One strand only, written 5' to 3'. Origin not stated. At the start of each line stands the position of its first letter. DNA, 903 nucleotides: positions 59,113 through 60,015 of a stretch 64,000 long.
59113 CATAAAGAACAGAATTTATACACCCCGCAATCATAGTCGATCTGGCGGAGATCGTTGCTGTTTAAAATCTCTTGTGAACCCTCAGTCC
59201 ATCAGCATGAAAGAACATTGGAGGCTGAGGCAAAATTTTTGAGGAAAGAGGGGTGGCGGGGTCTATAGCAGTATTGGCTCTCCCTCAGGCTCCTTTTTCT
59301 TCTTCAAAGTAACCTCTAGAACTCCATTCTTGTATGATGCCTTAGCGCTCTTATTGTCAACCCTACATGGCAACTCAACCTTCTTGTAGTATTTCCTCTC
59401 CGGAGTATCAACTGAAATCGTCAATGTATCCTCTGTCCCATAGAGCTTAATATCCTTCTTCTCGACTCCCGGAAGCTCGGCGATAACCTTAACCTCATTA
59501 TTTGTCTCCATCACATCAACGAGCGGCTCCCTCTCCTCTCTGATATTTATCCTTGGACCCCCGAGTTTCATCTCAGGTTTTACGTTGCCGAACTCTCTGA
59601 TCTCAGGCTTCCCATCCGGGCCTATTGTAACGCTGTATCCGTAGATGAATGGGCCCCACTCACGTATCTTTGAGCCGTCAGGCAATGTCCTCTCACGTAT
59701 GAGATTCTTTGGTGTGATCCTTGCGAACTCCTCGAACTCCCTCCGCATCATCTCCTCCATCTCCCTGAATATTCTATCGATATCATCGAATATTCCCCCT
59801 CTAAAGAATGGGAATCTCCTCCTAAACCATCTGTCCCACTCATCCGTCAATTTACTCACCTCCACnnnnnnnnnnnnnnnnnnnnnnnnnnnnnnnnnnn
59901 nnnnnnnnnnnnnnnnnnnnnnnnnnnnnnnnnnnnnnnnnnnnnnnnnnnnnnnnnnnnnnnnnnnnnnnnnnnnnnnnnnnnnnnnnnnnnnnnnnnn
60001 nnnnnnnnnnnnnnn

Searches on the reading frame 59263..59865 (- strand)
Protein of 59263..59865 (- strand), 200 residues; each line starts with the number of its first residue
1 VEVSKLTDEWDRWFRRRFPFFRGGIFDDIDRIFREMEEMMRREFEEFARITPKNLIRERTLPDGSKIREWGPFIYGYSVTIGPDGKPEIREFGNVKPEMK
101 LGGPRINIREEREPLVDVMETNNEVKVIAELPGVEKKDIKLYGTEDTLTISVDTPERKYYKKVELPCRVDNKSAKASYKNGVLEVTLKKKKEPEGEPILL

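Call 5: search_protein_families(library=pfam, proteins=[window:59263-59865:-], max_evalue=0.1)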
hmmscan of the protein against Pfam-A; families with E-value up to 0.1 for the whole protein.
window:59263-59865:- (200 aa): 5 families
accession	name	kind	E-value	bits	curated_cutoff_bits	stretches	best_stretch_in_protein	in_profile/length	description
PF00011.27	HSP20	-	4.8e-10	39.9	20.8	1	118-194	2-92/102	Hsp20/alpha crystallin family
PF17886.7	ArsA_HSP20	-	5.6e-09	35.9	22.5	1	123-186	2-62/63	HSP20-like domain found in ArsA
PF04969.22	CS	-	6.8e-05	24.2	21.3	1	120-189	7-78/78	CS domain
PF21413.3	SHQ1-like_CS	-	0.0037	17.7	27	1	114-196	2-81/93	SHQ1-like, CS domain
PF18201.7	PIH1_CS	-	0.028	15.4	23.3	1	123-183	32-93/100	PIH1 CS-like domain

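Call 13: search_protein_families(library=ncbifam, proteins=[window:59263-59865:-], max_evalue=0.1)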
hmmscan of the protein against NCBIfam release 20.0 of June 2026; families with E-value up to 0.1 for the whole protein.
window:59263-59865:- (200 aa): 3 families
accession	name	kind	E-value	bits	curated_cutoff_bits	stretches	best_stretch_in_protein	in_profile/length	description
NF041800.1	Hsp20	equivalog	5.4e-57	191.9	140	1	26-195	1-156/162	archaeal heat shock protein Hsp20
NF041799.1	Hsp14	equivalog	7.4e-13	48.5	100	1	109-191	14-110/118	archaeal heat shock protein Hsp14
NF042420.1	Hsp18_Clos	equivalog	1.8e-09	37.8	195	2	115-156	44-85/147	heat shock protein Hsp18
